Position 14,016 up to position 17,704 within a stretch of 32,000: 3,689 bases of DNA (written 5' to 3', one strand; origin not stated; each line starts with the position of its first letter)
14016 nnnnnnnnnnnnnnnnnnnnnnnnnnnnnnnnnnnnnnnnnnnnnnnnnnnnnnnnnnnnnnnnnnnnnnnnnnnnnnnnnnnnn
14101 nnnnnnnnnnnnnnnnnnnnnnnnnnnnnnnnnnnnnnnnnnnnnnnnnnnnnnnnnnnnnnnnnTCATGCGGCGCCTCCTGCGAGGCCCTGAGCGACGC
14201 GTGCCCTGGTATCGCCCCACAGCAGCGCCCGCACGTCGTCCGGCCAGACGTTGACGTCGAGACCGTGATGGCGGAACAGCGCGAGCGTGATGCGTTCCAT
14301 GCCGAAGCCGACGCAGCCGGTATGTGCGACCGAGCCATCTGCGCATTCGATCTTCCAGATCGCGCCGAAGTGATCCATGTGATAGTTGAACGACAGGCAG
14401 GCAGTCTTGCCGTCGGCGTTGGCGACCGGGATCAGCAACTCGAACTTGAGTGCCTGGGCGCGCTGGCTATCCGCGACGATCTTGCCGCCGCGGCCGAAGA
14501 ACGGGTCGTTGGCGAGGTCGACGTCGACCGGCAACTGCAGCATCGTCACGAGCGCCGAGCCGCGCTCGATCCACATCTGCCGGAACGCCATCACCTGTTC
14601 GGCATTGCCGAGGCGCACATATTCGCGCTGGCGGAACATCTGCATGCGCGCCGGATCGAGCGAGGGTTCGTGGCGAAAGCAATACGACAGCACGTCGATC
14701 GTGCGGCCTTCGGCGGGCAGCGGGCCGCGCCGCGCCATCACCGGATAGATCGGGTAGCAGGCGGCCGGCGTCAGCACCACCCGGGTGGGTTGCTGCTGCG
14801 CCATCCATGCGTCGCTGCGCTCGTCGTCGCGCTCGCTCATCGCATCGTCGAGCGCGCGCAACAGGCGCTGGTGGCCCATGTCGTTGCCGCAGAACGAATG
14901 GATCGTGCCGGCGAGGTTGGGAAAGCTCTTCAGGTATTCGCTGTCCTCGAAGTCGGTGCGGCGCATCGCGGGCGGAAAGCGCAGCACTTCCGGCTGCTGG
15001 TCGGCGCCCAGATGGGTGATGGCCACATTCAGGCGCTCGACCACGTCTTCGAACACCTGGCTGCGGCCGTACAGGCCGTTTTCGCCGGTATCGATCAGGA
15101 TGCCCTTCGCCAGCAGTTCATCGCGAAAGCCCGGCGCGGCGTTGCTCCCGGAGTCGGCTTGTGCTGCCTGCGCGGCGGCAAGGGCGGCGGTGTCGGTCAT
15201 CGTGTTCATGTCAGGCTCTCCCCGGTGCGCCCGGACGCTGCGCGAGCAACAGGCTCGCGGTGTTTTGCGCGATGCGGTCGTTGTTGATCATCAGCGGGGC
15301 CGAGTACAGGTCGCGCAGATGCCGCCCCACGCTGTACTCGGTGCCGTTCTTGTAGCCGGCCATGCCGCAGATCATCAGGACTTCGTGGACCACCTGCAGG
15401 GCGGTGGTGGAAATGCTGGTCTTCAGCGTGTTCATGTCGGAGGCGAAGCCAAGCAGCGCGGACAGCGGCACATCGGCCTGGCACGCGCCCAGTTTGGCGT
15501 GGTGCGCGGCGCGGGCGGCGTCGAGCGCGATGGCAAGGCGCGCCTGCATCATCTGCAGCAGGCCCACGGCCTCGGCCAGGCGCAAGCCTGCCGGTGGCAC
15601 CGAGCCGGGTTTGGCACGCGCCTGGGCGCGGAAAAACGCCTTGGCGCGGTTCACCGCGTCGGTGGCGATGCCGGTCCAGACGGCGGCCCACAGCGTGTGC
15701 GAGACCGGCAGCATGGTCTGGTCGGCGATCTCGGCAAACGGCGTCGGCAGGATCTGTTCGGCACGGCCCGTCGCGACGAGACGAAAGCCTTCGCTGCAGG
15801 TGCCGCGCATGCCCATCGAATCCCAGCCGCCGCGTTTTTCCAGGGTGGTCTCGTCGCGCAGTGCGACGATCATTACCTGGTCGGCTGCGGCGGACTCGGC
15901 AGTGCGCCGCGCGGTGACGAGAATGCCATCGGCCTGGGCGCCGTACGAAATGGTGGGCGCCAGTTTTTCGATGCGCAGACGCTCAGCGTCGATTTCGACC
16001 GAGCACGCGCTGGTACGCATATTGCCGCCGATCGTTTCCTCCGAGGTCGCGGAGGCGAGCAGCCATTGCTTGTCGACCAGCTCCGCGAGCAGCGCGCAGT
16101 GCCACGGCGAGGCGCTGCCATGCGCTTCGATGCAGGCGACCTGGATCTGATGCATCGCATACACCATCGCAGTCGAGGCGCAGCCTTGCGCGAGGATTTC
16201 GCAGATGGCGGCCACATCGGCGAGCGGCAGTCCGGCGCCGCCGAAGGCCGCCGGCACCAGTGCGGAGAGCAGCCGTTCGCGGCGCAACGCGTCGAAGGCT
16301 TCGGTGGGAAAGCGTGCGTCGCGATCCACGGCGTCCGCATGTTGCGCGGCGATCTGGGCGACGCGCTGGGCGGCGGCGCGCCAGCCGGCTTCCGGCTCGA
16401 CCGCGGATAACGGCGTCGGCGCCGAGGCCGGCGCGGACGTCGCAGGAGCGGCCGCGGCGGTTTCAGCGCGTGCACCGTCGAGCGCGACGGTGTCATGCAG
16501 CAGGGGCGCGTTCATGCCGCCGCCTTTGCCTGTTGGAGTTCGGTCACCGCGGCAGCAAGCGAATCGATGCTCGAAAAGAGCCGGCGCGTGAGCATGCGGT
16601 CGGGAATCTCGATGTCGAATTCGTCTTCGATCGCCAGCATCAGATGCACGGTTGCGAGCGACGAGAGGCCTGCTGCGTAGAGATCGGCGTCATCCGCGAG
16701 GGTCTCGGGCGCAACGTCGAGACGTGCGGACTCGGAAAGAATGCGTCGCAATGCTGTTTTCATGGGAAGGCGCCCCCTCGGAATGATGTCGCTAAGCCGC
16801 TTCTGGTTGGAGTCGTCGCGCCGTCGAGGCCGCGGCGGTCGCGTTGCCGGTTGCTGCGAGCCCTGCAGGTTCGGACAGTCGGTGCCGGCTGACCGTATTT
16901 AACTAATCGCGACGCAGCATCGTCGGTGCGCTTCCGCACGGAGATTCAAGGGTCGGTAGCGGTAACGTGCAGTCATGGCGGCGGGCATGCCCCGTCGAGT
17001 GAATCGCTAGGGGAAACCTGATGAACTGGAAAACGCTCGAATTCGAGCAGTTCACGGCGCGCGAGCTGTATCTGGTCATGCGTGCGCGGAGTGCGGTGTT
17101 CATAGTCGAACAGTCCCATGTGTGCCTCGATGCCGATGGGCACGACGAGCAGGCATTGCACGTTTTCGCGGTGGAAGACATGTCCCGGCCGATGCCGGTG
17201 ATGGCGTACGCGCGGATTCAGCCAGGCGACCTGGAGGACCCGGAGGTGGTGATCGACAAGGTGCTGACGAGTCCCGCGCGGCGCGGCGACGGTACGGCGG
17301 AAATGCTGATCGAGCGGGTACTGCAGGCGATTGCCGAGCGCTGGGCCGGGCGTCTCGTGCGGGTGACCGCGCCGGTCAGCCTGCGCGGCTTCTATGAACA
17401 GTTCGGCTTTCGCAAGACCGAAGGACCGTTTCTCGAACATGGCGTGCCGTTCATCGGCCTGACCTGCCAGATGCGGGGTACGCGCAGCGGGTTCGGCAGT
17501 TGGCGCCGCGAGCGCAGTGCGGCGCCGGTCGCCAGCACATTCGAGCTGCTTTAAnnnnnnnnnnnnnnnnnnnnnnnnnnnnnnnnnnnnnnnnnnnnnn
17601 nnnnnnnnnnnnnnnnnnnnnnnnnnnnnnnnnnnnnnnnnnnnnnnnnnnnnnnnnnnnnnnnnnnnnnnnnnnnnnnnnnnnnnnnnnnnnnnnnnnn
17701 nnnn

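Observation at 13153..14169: DUF1839 protein as candidate Cys-dependent transferase that off-loads the carrier protein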

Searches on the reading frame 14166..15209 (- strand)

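Call 3: search_protein_families(library=pfam, proteins=[window:14166-15209:-], max_evalue=0.01)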
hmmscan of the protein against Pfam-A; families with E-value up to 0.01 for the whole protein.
window:14166-15209:- (347 aa): 1 family
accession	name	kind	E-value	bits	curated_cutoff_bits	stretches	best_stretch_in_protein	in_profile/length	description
PF00587.30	tRNA-synt_2b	-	0.0043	17.6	29.3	1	172-313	40-177/179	tRNA synthetase class II core domain (G, H, P, S and T)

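Call 4: search_protein_families(library=ncbifam, proteins=[window:14166-15209:-], max_evalue=0.01)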
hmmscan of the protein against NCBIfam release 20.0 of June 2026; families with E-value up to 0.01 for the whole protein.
window:14166-15209:- (347 aa): 3 families
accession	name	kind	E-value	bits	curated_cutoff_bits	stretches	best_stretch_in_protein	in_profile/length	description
NF005479.0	PRK07080.1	equivalog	6.2e-160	531.3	357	1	11-332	5-317/318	amino acid--[acyl-carrier-protein] ligase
NF002120.0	PRK00960.1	equivalog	1.1e-16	60.6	611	1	144-328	311-503/518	serine--tRNA ligase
TIGR00415.1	serS_MJ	equivalog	4.2e-10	38.7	489.55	1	144-326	309-498/518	serine--tRNA ligase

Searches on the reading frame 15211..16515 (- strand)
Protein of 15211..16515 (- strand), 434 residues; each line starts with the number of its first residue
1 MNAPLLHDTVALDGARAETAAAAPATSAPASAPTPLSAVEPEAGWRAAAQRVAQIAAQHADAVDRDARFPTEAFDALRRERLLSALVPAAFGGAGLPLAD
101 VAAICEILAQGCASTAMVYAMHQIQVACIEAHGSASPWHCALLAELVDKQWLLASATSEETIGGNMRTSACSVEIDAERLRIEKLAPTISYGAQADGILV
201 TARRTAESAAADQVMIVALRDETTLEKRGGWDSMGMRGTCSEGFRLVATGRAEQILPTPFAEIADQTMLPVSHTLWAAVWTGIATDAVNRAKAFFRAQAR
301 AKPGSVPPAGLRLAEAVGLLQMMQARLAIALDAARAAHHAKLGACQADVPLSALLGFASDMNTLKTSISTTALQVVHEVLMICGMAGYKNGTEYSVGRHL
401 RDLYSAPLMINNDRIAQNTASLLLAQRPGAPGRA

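Call 3: search_protein_families(library=pfam, proteins=[window:15211-16515:-], max_evalue=0.01)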
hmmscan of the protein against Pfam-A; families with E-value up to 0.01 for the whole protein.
window:15211-16515:- (434 aa): 2 families
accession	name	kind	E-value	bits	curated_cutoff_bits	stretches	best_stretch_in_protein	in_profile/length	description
PF02771.21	Acyl-CoA_dh_N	-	9.1e-13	49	22.9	1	47-135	9-99/113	Acyl-CoA dehydrogenase, N-terminal domain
PF00441.29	Acyl-CoA_dh_1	-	0.0018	18.9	22.4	1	319-403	52-128/150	Acyl-CoA dehydrogenase, C-terminal domain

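Call 4: search_protein_families(library=ncbifam, proteins=[window:15211-16515:-], max_evalue=0.01)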
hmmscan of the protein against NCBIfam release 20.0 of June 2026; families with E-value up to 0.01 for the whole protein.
window:15211-16515:- (434 aa): 12 families
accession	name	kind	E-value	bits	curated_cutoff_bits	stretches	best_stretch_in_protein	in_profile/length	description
NF049984.1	Rv1679_FadE16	equivalog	4e-26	92.1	600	1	48-407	4-348/371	Rv1679 family acyl-CoA dehydrogenase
TIGR04022.1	sulfur_SfnB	equivalog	7.9e-18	64.5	430.9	1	47-336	12-291/391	SfnB family sulfur acquisition oxidoreductase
NF043015.1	DibenthMonoxDszC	equivalog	7.1e-15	54.7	850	1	60-340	33-316/415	dibenzothiophene monooxygenase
NF042439.1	SulpropCoADesulf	equivalog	8.7e-15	54.3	600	1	47-403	2-349/379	3-sulfinopropanoyl-CoA desulfinase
NF042972.1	AcrlCoAredClosAcrC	equivalog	5.2e-14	51.7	640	1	53-402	21-354/378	acryloyl-CoA reductase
NF045920.1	HphnlacHdxOX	equivalog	5.7e-08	32.1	650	1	53-127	9-86/384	p-hydroxyphenylacetate 3-hydroxylase oxygenase component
NF045552.1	GlutCoADH_Des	equivalog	4.8e-06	26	470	1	54-404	22-359/387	glutaryl-CoA dehydrogenase Acd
NF043006.1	CyhCrbnylCoADH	equivalog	9.7e-06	24.8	650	1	46-240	17-206/380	cyclohexane-1-carbonyl-CoA dehydrogenase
NF045652.1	ProlPCPDhRedW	equivalog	4e-05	22.6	650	1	76-206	39-171/376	L-prolyl-[peptidyl-carrier protein] dehydrogenase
NF053553.1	prodigi_MBC_PigA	equivalog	0.00019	20.6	500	1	60-207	28-177/381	prodigiosin MBC biosynthesis dehydrogenase PigA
NF045629.1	monooxsub_HsaA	equivalog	0.00028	19.7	450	1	57-138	12-96/383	3-hydroxy-9,10-secoandrosta-1,3,5(10)-triene-9,17-dione monooxygenase oxygenase subunit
TIGR03207.1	cyc_hxne_CoA_dh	equivalog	0.00074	18.3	575.35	0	62-237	26-200/372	cyclohexanecarboxyl-CoA dehydrogenase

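Call 92: search_solved_structures(query=window:15211-16515:-, max_evalue=0.00001)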
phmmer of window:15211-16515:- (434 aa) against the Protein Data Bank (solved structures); distinct sequences matched with E-value up to 0.00001: 18.
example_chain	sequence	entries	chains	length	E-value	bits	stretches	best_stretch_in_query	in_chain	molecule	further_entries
7p98_A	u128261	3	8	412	1.7e-12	50.5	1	57-415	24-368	Short-chain acyl-CoA dehydrogenase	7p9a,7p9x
3m9v_A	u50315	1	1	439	8.4e-10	41.6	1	49-406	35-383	FAD-dependent oxidoreductase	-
4kcf_A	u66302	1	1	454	1e-09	41.4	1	49-407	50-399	FAD-dependent oxidoreductase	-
5xb8_A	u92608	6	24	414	3.8e-09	39.5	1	65-300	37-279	Thermophilic dibenzothiophene desulfurization enzyme C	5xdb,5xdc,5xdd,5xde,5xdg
4zxv_A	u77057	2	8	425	5.2e-09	39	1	57-404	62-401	DnmZ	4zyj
8i4p_A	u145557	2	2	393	5.7e-09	38.9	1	44-165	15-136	Acyl-CoA dehydrogenase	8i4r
7w0j_A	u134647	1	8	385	6e-09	38.8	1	44-165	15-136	Acyl-CoA dehydrogenase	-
5z8t_A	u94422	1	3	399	2.3e-08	36.9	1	51-249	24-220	Acyl-CoA dehydrogenase type 2 domain protein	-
5gj7_A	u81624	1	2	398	3e-08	36.6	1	52-247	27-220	Acyl-CoA dehydrogenase type 2 domain protein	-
4doy_A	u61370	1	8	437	1.6e-07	34.1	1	59-338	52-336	Dibenzothiophene desulfurization enzyme C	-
3mxl_A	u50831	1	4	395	1.8e-07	34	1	52-335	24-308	Nitrososynthase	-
4jek_A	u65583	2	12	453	2.1e-07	33.8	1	59-338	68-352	Dibenzothiophene desulfurization enzyme C | DszC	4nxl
3x0x_A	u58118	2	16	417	6.3e-07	32.2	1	59-338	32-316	DszC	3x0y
4kto_A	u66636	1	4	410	6.6e-07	32.1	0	46-240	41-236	isovaleryl-CoA dehydrogenase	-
4o5m_A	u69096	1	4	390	2.9e-06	30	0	46-239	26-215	Isovaleryl-CoA dehydrogenase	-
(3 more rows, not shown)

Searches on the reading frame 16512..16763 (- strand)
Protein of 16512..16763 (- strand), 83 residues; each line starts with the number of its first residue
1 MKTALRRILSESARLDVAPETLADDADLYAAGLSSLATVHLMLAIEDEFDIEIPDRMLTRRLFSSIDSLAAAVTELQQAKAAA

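Call 3: search_protein_families(library=pfam, proteins=[window:16512-16763:-], max_evalue=0.01)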
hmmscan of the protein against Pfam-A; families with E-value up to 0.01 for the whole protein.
window:16512-16763:- (83 aa): 1 family
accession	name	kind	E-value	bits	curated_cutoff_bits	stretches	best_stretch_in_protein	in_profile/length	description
PF00550.31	PP-binding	-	2.3e-10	41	20.8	1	14-73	10-67/67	Phosphopantetheine attachment site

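Call 4: search_protein_families(library=ncbifam, proteins=[window:16512-16763:-], max_evalue=0.01)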
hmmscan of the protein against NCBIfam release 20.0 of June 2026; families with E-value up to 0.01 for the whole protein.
window:16512-16763:- (83 aa): 15 families
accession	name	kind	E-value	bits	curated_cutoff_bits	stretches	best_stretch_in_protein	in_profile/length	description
NF005480.0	PRK07081.1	equivalog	8.5e-38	128.2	72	1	1-83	1-83/83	acyl carrier protein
NF058660.1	cispen_ACP_AmcB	equivalog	3.8e-10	39.8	80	1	3-78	4-80/80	cispentacin biosynthesis acyl carrier protein AmcB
TIGR00517.1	acyl_carrier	equivalog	1.3e-07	31.3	70.45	1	14-56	15-58/77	acyl carrier protein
NF002148.0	PRK00982.1-2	subfamily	3.5e-07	29.9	71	1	14-58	16-61/79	acyl carrier protein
NF002149.0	PRK00982.1-3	equivalog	3.7e-07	30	106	1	6-56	9-58/78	acyl carrier protein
NF003464.0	PRK05087.1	equivalog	6.2e-07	29.4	68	1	8-77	10-78/78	D-alanine--poly(phosphoribitol) ligase subunit DltC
NF002151.0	PRK00982.1-5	equivalog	9.4e-07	28.9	92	1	14-57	15-59/78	acyl carrier protein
NF005798.0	PRK07639.1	equivalog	2.4e-05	24.6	100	1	4-79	9-84/91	petrobactin biosynthesis protein AsbD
TIGR01688.1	dltC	equivalog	0.0001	22.3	52.35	1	8-56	7-54/73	D-alanine--poly(phosphoribitol) ligase subunit 2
NF006617.0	PRK09184.1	subfamily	0.00023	21.1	70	1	5-75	18-92/96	phosphopantetheine-binding protein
TIGR04069.1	ocin_ACP_rel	hypoth_equivalog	0.00025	21.5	70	1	33-70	37-74/77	peptide maturation system acyl carrier-related protein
NF009104.0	PRK12449.1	equivalog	0.00032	20.6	70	1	14-57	22-61/80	acyl carrier protein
NF002150.0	PRK00982.1-4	subfamily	0.0021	18.2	66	1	14-56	17-60/80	acyl carrier protein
NF052616.1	ACP_for_OlsHI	equivalog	0.0041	17.4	130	1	18-79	21-83/83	ornithine lipid biosynthesis acyl carrier protein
NF002147.0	PRK00982.1-1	equivalog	0.0078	16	84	1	33-58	39-64/83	acyl carrier protein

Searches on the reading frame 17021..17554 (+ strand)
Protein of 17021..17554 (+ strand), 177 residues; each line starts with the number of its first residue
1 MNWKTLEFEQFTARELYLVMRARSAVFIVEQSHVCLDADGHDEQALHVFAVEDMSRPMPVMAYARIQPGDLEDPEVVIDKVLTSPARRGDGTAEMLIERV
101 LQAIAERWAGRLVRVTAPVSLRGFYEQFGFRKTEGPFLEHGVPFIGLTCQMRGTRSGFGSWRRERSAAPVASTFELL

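Call 78: search_protein_families(library=pfam, proteins=[window:17021-17554:+], max_evalue=0.001)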
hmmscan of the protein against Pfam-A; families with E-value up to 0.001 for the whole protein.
window:17021-17554:+ (177 aa): 3 families
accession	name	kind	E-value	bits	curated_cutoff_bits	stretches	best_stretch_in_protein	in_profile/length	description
PF13673.13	Acetyltransf_10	-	6.5e-09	36.3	23.6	1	70-148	52-125/128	Acetyltransferase (GNAT) domain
PF13508.13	Acetyltransf_7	-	1.1e-06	29.3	27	1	48-131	5-83/84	Acetyltransferase (GNAT) domain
PF00583.31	Acetyltransf_1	-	1.6e-05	25.6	20.7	1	41-130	29-116/116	Acetyltransferase (GNAT) family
